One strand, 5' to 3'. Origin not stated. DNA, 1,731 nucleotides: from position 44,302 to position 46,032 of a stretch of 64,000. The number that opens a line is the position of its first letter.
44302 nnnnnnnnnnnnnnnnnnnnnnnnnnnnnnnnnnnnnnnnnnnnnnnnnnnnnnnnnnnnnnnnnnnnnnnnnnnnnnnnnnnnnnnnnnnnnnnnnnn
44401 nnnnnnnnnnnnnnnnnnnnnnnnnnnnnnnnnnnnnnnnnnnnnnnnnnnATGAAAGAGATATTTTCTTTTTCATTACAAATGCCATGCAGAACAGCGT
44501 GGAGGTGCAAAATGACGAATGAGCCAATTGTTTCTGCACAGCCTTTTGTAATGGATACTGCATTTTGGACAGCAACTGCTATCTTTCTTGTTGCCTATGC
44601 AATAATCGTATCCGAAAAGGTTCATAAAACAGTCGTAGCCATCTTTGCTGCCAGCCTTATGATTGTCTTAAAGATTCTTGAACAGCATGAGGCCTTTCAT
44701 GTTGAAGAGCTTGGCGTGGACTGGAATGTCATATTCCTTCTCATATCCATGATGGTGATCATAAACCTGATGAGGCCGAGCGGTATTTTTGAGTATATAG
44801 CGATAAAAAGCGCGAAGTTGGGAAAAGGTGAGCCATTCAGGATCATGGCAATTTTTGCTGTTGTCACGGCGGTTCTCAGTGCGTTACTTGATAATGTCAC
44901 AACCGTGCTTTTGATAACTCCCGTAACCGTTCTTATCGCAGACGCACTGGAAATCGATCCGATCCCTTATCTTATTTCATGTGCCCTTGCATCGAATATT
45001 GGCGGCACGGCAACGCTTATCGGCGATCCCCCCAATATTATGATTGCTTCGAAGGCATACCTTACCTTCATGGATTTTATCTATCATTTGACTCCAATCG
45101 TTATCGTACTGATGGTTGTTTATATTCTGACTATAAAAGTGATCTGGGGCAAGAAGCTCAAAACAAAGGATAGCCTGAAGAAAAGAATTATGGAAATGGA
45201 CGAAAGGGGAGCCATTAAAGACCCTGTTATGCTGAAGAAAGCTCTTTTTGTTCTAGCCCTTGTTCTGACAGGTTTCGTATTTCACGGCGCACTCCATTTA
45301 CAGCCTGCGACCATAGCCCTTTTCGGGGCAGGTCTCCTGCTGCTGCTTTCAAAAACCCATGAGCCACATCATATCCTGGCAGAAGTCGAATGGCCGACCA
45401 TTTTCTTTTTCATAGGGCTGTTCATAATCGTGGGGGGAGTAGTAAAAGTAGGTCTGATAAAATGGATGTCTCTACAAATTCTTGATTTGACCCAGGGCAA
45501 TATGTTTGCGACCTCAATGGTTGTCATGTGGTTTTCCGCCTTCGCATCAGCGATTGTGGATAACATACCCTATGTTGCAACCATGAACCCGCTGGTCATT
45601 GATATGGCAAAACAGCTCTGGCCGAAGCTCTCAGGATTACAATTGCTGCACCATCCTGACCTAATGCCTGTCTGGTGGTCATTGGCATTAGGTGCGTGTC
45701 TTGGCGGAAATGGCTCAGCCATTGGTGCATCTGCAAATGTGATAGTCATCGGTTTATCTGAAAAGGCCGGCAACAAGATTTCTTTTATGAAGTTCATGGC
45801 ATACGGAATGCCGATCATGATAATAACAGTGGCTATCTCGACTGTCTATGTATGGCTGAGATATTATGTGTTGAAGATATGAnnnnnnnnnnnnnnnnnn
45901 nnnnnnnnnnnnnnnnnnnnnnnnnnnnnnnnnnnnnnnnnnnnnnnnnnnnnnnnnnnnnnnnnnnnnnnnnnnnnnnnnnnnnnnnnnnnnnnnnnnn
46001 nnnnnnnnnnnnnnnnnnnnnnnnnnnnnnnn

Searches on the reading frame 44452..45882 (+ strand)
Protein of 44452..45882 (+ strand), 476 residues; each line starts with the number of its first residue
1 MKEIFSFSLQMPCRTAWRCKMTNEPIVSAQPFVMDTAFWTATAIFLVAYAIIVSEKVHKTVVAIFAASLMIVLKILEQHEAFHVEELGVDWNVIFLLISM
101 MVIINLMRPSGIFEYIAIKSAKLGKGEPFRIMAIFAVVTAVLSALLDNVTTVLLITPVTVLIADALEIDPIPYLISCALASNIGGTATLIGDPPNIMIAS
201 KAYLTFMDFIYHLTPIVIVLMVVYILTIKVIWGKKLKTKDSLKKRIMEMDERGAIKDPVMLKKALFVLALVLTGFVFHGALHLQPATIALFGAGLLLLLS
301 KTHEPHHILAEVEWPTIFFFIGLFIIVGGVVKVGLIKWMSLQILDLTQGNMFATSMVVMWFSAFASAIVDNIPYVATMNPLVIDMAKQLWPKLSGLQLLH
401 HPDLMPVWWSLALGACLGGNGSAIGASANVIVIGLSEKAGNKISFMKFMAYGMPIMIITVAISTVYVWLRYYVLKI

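Call 21: search_protein_families(library=pfam, proteins=[window:44452-45882:+])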
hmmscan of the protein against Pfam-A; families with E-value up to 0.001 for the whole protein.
window:44452-45882:+ (476 aa): 4 families
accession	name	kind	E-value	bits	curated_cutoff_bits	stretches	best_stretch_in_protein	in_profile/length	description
PF03600.22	CitMHS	-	3.7e-88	296.3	31.9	1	49-414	1-336/336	Citrate transporter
PF02040.21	ArsB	-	6.4e-20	72.3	22.2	1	43-469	4-423/423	Arsenical pump membrane protein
PF00939.25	Na_sulph_symp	-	4.4e-16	59.4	27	2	47-235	281-468/472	Sodium:sulfate symporter transmembrane region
PF06450.18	NhaB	-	1.6e-06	27.8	27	1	177-377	209-413/515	Bacterial Na+/H+ antiporter B (NhaB)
